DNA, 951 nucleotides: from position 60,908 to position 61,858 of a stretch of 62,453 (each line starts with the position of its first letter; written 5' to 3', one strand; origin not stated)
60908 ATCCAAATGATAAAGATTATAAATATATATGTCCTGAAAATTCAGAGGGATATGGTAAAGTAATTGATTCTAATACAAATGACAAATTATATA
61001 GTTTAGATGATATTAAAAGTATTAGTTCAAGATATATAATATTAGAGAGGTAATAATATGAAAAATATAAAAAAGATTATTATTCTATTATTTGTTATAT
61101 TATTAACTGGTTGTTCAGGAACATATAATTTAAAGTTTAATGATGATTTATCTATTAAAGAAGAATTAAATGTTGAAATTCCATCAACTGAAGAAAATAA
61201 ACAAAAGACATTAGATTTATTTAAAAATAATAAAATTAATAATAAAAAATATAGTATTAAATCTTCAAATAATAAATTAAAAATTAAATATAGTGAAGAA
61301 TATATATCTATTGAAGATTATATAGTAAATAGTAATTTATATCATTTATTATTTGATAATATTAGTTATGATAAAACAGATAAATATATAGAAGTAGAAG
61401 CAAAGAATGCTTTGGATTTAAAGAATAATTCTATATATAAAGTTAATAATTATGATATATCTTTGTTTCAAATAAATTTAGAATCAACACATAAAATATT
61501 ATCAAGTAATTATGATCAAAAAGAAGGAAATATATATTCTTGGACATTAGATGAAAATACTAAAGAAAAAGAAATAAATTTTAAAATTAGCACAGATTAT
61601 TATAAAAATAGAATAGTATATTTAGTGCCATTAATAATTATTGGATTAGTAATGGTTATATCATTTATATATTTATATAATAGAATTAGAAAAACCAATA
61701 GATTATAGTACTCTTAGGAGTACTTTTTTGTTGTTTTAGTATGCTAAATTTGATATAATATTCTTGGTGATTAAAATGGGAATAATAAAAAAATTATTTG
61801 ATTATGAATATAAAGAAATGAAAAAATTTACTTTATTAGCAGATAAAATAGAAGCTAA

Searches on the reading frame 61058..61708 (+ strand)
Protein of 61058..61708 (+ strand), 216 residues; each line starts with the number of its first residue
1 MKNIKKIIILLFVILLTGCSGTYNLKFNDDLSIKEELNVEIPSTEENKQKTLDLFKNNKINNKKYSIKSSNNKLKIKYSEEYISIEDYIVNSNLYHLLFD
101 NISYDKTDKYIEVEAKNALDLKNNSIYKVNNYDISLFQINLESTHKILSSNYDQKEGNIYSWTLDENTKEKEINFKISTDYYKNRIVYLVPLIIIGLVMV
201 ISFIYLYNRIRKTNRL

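Call 55: search_protein_families(library=pfam, proteins=[window:61058-61708:+], max_evalue=0.001)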
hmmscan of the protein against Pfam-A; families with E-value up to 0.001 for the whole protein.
window:61058-61708:+ (216 aa): 0 families

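Call 77: find_encoding_contigs(protein=window:61058-61708:+, flank=10000, max_places=2)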
Protein window:61058-61708:+ (216 aa): 1 contig read that carries it; 1 place shown.
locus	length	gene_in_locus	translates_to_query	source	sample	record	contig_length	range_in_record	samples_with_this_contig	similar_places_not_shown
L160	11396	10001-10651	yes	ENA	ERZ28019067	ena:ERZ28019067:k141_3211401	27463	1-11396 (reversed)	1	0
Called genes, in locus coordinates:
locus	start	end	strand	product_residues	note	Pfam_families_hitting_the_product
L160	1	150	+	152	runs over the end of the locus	PF02502:LacAB_rpiB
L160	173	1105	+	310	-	PF08486:SpoIID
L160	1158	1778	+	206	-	PF01551:Peptidase_M23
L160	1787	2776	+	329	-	PF06723:MreB_Mbl, PF00022:Actin, PF00012:HSP70, PF06277:EutA (weak), PF11104:PilM_2 (faint), PF14450:FtsA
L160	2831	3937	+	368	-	PF00953:Glycos_transf_4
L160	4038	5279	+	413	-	-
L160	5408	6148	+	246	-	PF14501:HATPase_c_5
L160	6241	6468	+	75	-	PF00313:CSD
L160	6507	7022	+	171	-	PF02482:Ribosomal_S30AE, PF16321:Ribosom_S30AE_C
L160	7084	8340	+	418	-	-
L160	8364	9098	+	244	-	-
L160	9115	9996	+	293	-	-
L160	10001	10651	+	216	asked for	-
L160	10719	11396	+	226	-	?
